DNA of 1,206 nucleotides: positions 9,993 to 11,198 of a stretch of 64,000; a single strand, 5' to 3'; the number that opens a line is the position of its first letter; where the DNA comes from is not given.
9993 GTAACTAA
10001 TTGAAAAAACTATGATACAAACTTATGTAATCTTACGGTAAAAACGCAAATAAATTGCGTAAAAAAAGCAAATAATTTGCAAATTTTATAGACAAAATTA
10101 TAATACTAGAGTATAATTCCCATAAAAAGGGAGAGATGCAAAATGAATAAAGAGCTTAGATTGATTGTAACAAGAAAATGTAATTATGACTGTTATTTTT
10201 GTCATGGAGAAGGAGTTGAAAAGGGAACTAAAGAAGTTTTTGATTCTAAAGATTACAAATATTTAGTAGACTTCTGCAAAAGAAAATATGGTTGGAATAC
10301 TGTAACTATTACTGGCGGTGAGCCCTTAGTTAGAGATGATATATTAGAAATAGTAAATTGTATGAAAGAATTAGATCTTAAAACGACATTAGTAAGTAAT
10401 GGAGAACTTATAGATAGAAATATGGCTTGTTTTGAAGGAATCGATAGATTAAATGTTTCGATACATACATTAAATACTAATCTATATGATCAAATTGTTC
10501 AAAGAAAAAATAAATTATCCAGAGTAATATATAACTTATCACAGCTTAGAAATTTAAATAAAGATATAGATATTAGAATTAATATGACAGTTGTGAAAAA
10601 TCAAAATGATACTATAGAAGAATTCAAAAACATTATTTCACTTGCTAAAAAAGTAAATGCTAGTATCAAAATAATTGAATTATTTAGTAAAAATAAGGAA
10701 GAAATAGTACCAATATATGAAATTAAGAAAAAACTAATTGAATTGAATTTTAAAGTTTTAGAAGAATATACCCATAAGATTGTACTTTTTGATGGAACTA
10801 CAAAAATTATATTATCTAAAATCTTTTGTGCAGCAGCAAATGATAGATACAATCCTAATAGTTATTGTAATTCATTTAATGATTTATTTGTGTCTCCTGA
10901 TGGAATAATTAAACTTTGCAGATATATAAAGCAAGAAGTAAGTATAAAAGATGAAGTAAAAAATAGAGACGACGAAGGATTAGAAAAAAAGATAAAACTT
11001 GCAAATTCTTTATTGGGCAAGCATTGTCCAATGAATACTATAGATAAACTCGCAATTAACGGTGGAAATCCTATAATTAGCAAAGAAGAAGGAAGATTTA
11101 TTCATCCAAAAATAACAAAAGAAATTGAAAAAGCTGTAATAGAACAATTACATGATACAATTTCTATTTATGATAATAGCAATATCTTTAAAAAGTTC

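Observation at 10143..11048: The radical SAM domain mixes MoaA and viperin signatures but lacks MoaA's cyclase features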

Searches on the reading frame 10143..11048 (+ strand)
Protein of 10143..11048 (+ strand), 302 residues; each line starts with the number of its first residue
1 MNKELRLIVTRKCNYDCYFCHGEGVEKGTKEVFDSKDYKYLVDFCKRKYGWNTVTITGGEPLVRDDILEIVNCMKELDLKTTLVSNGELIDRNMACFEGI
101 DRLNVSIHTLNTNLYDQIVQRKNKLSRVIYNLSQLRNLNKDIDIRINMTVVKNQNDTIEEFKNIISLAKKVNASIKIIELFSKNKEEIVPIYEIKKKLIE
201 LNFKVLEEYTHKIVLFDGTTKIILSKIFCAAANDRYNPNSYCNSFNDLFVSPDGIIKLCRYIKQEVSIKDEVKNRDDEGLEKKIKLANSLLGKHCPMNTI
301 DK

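Call 5: search_solved_structures(query=window:10143-11048:+, max_evalue=0.01, show_alignments=3)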
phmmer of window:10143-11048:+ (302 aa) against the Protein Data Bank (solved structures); distinct sequences matched with E-value up to 0.01: 22.
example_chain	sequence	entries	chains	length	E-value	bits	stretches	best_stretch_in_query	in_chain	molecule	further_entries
1tv7_A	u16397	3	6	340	4.5e-10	42.4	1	3-179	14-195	Molybdenum cofactor biosynthesis protein A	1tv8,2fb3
2fb2_A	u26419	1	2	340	2.9e-09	39.7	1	3-179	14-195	Molybdenum cofactor biosynthesis protein A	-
8wm2_A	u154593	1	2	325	9.3e-08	34.8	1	5-109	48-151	Fe-S radical SAM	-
7n7h_A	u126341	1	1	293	1e-06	31.4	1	9-160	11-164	VIPERIN-LIKE ENZYME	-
5vsl_A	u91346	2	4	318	4e-06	29.4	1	9-166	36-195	Radical S-adenosyl methionine domain-containing protein 2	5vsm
6q2p_A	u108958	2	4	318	4.5e-06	29.3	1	9-163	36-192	Radical S-adenosyl methionine domain-containing protein 2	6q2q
8ai3_A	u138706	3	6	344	8.3e-06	28.4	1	2-165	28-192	Putative peptide biosynthesis protein YydG | Radical SAM core domain-containing protein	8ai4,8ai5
8ai1_A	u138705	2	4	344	8.3e-06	28.4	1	2-165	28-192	Putative peptide biosynthesis protein YydG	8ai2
8ai6_A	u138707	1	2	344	8.5e-06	28.4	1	2-165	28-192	Putative peptide biosynthesis protein YydG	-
9dfn_A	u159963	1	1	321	2.7e-05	26.7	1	8-153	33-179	Radical SAM core domain-containing protein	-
7vob_C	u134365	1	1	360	2.7e-05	26.7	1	9-96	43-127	Cytosylglucuronate decarboxylase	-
7voc_C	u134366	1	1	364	2.8e-05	26.7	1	9-96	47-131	Cytosylglucuronate decarboxylase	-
9dfu_A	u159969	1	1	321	4.3e-05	26.1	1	9-152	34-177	Radical SAM core domain-containing protein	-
6efn_A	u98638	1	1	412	0.00013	24.5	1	7-159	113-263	Sporulation killing factor maturation protein SkfB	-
9dfw_A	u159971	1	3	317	0.00023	23.7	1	10-163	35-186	Radical SAM core domain-containing protein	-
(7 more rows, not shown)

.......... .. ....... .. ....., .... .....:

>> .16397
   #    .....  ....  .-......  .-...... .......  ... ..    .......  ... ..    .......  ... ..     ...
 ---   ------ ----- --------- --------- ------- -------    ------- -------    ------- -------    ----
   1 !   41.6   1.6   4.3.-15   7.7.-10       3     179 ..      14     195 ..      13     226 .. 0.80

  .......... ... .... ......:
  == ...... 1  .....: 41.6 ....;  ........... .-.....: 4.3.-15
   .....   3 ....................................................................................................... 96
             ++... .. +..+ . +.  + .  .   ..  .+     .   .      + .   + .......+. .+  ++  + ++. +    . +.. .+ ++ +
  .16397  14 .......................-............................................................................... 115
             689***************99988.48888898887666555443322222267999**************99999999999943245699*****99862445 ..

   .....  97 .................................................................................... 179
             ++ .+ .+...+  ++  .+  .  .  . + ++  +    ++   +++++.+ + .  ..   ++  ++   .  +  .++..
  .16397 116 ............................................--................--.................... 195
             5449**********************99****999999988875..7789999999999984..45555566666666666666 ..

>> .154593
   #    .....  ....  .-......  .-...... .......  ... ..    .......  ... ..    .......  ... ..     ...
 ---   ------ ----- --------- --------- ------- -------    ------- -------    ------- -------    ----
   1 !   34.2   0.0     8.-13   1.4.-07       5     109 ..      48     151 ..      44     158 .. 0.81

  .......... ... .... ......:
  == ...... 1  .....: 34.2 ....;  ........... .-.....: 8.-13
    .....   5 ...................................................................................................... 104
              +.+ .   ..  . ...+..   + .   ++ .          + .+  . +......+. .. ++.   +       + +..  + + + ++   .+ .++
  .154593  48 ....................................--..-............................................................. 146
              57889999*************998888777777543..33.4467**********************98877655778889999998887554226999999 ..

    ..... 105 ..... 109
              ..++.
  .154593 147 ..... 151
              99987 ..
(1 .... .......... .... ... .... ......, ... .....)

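Call 20: search_solved_structures(query=A1, max_evalue=0.001, show_alignments=4)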
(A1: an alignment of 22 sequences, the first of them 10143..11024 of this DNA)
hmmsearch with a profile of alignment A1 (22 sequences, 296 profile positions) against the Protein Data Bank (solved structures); distinct sequences matched with E-value up to 0.001: 26.
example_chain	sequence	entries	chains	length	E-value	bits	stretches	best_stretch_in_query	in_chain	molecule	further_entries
1tv7_A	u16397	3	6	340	4.1e-23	85.3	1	3-188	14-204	Molybdenum cofactor biosynthesis protein A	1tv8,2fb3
2fb2_A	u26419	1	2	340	5.6e-22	81.6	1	3-188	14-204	Molybdenum cofactor biosynthesis protein A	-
8wm2_A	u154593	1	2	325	2.1e-13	53.5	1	5-109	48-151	Fe-S radical SAM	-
7n7h_A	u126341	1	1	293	4.8e-11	45.7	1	9-165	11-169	VIPERIN-LIKE ENZYME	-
5vsl_A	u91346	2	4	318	2.1e-10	43.6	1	9-165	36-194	Radical S-adenosyl methionine domain-containing protein 2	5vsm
6q2p_A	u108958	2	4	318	2.1e-10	43.6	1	9-165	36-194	Radical S-adenosyl methionine domain-containing protein 2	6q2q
8ai1_A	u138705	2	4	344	1.7e-09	40.6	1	3-155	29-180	Putative peptide biosynthesis protein YydG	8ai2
8ai3_A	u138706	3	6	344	1.7e-09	40.6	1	3-155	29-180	Putative peptide biosynthesis protein YydG | Radical SAM core domain-containing protein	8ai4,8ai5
8ai6_A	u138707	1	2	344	1.7e-09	40.6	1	3-155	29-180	Putative peptide biosynthesis protein YydG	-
6efn_A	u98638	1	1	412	4.1e-09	39.4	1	7-162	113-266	Sporulation killing factor maturation protein SkfB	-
9dfn_A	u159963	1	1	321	4.9e-08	35.8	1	8-162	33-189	Radical SAM core domain-containing protein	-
7vob_C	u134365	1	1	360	7.3e-08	35.2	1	8-99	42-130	Cytosylglucuronate decarboxylase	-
7voc_C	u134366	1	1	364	7.5e-08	35.2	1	8-99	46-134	Cytosylglucuronate decarboxylase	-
9dfu_A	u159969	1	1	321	7.6e-08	35.2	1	9-164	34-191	Radical SAM core domain-containing protein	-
5v1q_A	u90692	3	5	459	1.1e-07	34.6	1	10-168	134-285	Radical SAM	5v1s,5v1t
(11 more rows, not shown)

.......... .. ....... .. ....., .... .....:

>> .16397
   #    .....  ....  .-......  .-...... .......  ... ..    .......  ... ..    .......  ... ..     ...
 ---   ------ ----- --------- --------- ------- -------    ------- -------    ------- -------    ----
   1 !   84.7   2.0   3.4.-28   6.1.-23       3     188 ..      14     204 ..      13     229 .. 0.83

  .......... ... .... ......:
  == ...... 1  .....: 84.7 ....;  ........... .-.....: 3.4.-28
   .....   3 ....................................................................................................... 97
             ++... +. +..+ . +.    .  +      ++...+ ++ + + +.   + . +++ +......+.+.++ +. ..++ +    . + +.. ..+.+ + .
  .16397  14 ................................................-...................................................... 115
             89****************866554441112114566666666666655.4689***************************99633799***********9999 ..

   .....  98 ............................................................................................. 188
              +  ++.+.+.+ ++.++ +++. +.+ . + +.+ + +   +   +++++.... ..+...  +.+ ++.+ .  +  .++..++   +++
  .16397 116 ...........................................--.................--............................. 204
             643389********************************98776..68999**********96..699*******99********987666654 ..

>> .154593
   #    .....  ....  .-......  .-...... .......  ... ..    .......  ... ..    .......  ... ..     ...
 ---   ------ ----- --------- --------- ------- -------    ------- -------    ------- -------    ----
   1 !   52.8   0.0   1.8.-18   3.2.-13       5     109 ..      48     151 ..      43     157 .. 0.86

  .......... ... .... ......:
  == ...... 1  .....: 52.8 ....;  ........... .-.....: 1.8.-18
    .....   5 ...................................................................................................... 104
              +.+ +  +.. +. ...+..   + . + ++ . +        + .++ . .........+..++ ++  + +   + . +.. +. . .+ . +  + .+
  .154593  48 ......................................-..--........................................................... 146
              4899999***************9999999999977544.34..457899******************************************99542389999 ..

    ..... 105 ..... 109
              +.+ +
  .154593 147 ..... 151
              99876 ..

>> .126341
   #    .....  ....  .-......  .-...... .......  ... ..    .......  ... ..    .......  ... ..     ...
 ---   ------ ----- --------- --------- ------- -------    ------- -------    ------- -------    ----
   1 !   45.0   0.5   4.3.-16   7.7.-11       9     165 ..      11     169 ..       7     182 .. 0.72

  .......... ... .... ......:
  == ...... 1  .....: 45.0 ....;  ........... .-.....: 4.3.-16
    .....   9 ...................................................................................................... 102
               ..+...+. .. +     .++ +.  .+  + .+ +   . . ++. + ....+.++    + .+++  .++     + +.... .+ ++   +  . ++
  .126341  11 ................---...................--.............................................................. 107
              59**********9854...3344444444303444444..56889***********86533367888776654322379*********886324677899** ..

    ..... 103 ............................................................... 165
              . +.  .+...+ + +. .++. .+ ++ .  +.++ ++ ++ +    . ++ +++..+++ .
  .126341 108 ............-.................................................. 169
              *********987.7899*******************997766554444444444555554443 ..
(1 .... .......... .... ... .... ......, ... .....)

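Call 34: predict_structure(alignment_id=A1)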
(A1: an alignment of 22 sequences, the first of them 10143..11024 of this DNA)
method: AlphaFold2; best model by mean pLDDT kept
length: 294 residues; sequences in the alignment: 22
mean_pLDDT: 91.3   pTM: 0.89
mean pLDDT of the five models: 91.3, 90.5, 89.9, 89.0, 88.0
residues with pLDDT >= 90: 215; 70-90: 73; 50-70: 6; < 50: 0
segments of 3 or more residues with pLDDT < 50: none
pLDDT, mean of each block of 10 residues (from residue 1): 85 83 82 97 95 93 96 97 95 95 96 93 93 95 95 93 97 93 84 96 94 95 88 79 86 88 85 98 92 77
secondary structure, 60 per line:
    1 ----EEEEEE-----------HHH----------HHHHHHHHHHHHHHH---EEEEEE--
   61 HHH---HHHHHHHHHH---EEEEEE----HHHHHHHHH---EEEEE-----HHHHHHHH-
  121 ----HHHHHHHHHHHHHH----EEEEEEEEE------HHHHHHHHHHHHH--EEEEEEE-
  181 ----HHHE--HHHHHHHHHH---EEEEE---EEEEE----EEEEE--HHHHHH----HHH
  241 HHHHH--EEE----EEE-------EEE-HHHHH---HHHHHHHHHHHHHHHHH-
elements in order: E5-10 H35-49 E53-58 H67-76 E80-85 H90-98 E102-106 H112-119 H125-138 E143-151 H158-170 E173-179 H191-200 E204-208 E212-216 E221-225 H228-233 H238-245 E248-250 E255-257 E265-267 H269-273 H277-293

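Call 35: search_protein_representatives(alignment_id=A1)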
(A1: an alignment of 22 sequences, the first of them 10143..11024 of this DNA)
Query: 22 sequences, 296 profile positions. Proteins with E-value up to 0.001 (for the whole library): 40184; up to 1e-10: 5766; up to 1e-30: 149. The best 150 are listed.
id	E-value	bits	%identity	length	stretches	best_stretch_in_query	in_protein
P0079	7.7e-130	448.8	-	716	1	1-296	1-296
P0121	2.2e-96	339.0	-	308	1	3-296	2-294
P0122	3.5e-96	338.4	-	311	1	2-296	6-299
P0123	1.2e-95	336.6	-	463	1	58-296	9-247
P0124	9.0e-95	333.7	-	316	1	3-296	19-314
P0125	1.4e-94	333.1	-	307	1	2-296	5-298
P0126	9.0e-89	314.0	-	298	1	3-294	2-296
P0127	5.4e-87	308.2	-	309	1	3-296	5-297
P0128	3.4e-86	305.6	-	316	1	3-296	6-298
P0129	1.4e-85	303.6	-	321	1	2-296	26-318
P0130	2.9e-85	302.5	-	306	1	2-296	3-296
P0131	1.4e-82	293.7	-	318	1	2-296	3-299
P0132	3.6e-82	292.4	-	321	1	2-296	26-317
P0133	6.0e-82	291.6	-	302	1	1-296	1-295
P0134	4.7e-80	285.4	-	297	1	2-296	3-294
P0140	4.9e-76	272.2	-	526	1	2-296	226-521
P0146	2.1e-75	270.2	-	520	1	3-296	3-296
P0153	3.0e-72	259.8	-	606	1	2-296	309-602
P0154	3.1e-72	259.8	-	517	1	2-294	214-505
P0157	1.0e-71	258.1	-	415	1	2-296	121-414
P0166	3.8e-67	243.0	-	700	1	1-296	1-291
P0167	7.8e-67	242.0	-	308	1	1-296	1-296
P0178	3.4e-61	223.5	-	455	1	3-296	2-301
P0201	5.1e-49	183.5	-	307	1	1-296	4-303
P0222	8.3e-39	150.0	-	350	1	3-296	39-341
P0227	2.2e-37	145.3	-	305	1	4-289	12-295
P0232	3.3e-36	141.5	-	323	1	4-290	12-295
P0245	4.0e-33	131.3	-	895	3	9-179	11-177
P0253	1.6e-32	129.4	-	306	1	5-290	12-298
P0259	1.4e-31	126.3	-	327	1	5-296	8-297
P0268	9.8e-31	123.5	-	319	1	2-287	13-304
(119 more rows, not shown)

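Call 37: search_protein_families(library=pfam, proteins=[P0121, P0124, P0140, P0146, P0153, P0166, P0178, P0154, P0157, P0245], max_evalue=0.0001)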
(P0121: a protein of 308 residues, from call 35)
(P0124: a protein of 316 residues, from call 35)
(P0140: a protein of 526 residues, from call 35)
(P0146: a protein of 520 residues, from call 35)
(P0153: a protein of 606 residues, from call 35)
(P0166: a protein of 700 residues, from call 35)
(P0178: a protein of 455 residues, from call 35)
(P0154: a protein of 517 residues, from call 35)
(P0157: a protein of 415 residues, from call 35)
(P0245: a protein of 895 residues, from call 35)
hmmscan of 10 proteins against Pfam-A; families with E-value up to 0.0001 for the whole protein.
P0121 (308 aa): 3 families
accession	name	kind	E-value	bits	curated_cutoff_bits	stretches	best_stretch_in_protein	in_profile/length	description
PF04055.27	Radical_SAM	-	1.7e-20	74.3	29.5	1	7-163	2-165/166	Radical SAM superfamily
PF19238.5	Radical_SAM_2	-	6.5e-06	26.3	26.7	0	99-171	76-149/151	Radical SAM-like domain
PF13353.11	Fer4_12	-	7.3e-06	26.8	22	1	9-105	12-111/137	4Fe-4S single cluster domain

P0124 (316 aa): 1 family
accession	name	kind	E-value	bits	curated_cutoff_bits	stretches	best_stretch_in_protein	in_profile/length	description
PF04055.27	Radical_SAM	-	2.6e-20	73.7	29.5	1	24-174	2-158/166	Radical SAM superfamily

P0140 (526 aa): 1 family
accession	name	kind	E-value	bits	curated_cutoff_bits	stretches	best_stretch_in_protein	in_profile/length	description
PF04055.27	Radical_SAM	-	2.5e-22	80.3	29.5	1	233-389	3-166/166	Radical SAM superfamily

P0146 (520 aa): 3 families
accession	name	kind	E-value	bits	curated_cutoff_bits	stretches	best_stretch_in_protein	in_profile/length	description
PF04055.27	Radical_SAM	-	5.9e-20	72.5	29.5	1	8-168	2-165/166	Radical SAM superfamily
PF01966.28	HD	-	4.5e-07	30.6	22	1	329-429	2-115/116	HD domain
PF13353.11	Fer4_12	-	6.3e-06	27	22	1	8-97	10-100/137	4Fe-4S single cluster domain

P0153 (606 aa): 4 families
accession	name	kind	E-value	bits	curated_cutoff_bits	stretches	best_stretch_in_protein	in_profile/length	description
PF03466.25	LysR_substrate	-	4.7e-28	98.4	28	1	97-300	6-207/209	LysR substrate binding domain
PF04055.27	Radical_SAM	-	8.7e-25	88.2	29.5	1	314-474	1-165/166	Radical SAM superfamily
PF00126.33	HTH_1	-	1.9e-21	76.2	26.6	1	9-67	1-59/60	Bacterial regulatory helix-turn-helix protein, lysR family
PF13353.11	Fer4_12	-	1.8e-07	32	22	1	315-414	10-113/137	4Fe-4S single cluster domain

P0166 (700 aa): 3 families
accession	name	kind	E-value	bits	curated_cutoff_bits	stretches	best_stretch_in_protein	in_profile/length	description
PF01041.23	DegT_DnrJ_EryC1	-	4.2e-47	161.5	19.8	1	327-674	9-346/360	DegT/DnrJ/EryC1/StrS aminotransferase family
PF04055.27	Radical_SAM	-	9.3e-17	62.1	29.5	1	8-164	2-164/166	Radical SAM superfamily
PF13353.11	Fer4_12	-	9e-05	23.2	22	0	10-114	12-122/137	4Fe-4S single cluster domain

P0178 (455 aa): 2 families
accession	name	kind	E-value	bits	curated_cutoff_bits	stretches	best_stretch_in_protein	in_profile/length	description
PF04055.27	Radical_SAM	-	2.8e-24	86.6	29.5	1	7-162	2-165/166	Radical SAM superfamily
PF00293.34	NUDIX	-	2.3e-18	66.9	21.1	1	329-447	6-133/134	NUDIX domain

P0154 (517 aa): 3 families
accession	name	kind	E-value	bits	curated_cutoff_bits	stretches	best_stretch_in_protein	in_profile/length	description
PF04055.27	Radical_SAM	-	2.7e-20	73.6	29.5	1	221-374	3-163/166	Radical SAM superfamily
PF13353.11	Fer4_12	-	4.2e-05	24.3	22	1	216-304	5-96/137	4Fe-4S single cluster domain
PF02224.24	Cytidylate_kin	-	6.4e-05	23.2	26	0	14-173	12-169/211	Cytidylate kinase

P0157 (415 aa): 3 families
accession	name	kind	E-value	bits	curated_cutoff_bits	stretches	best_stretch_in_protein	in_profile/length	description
PF04055.27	Radical_SAM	-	1.9e-21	77.4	29.5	1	129-280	4-162/166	Radical SAM superfamily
PF03466.25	LysR_substrate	-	1.6e-12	47.7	28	1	3-111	97-206/209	LysR substrate binding domain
PF13353.11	Fer4_12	-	1.1e-08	35.9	22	1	126-245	9-133/137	4Fe-4S single cluster domain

P0245 (895 aa): 3 families
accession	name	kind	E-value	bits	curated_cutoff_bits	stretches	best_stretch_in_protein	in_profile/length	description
PF04055.27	Radical_SAM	-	1.8e-61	207.6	29.5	3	548-708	3-163/166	Radical SAM superfamily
PF13186.11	SPASM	-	3.2e-18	66.2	21.5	2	803-874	6-67/67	Iron-sulfur cluster-binding domain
PF13353.11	Fer4_12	-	6.2e-18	65.9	22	1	551-635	14-97/137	4Fe-4S single cluster domain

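Call 39: fold_search(model_id=the predicted structure, library=pdb)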
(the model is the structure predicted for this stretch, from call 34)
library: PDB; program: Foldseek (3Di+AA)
matches with E <= 10: 1713; with E <= 0.001: 127
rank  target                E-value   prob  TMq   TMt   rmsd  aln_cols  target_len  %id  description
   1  2fb2_B                1.7e-15  1.00  0.79  0.71   4.3       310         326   20  Structure of the MoaA Arg17/266/268/Ala triple mutant (released 2006-05-09)
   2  1tv7_B                1.6e-14  1.00  0.77  0.70   4.1       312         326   19  Structure of the S-adenosylmethionine dependent Enzyme MoaA (released 2004-08-31)
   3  1tv7_A                2.0e-14  1.00  0.76  0.69   4.2       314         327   20  Structure of the S-adenosylmethionine dependent Enzyme MoaA (released 2004-08-31)
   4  2fb2_A                4.3e-14  1.00  0.77  0.70   4.4       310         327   19  Structure of the MoaA Arg17/266/268/Ala triple mutant (released 2006-05-09)
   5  5v1s_A                1.7e-12  1.00  0.68  0.49   5.7       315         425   16  Crystal structure of Streptococcus suis SuiB bound to S-adenosylmethionine (released 2017-08-30)
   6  5v1q_B                1.8e-12  1.00  0.67  0.47   6.4       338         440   16  Crystal structure of Streptococcus suis SuiB (released 2017-08-30)
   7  5v1q_A                4.8e-12  1.00  0.65  0.46   5.1       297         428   17  Crystal structure of Streptococcus suis SuiB (released 2017-08-30)
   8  5v1t_A                4.8e-12  1.00  0.68  0.47   6.3       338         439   16  Crystal structure of Streptococcus suis SuiB bound to precursor peptide SuiA (released 2017-08-30)
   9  5v1s_B                8.1e-12  1.00  0.65  0.47   6.0       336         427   17  Crystal structure of Streptococcus suis SuiB bound to S-adenosylmethionine (released 2017-08-30)
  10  8hzv_A                1.8e-11  1.00  0.63  0.41   8.0       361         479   15  The crystal structure of a Radical SAM Enzyme DesII (released 2024-07-10)
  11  5vsl_A                2.8e-11  1.00  0.65  0.72   4.5       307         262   19  Crystal structure of viperin with bound [4Fe-4S] cluster and S-adenosylhomocysteine (SAH) (released 2017-06-14)
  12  8hzv_C                8.8e-11  1.00  0.62  0.41   7.7       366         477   14  The crystal structure of a Radical SAM Enzyme DesII (released 2024-07-10)
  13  9dfw_C                1.1e-10  1.00  0.64  0.66   6.7       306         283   17  X-ray crystal structure of an engineered Viperin-like enzyme from T. virens with bound CTP and SAM (released 2025-02-12)
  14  9dgw_B                1.7e-10  1.00  0.66  0.68   6.2       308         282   17  X-ray crystal structure of the Viperin-like enzyme from T. virens with bound CTP and SAM (released 2025-02-12)
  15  9dgw_C                2.0e-10  1.00  0.64  0.68   5.0       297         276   16  X-ray crystal structure of the Viperin-like enzyme from T. virens with bound CTP and SAM (released 2025-02-12)
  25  8wm2_A                5.6e-10  1.00  0.63  0.61   7.1       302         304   17  Crystal structure of AbmM (released 2024-10-09)
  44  8wm2_B                3.2e-08  1.00  0.59  0.60   7.2       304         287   14  Crystal structure of AbmM (released 2024-10-09)
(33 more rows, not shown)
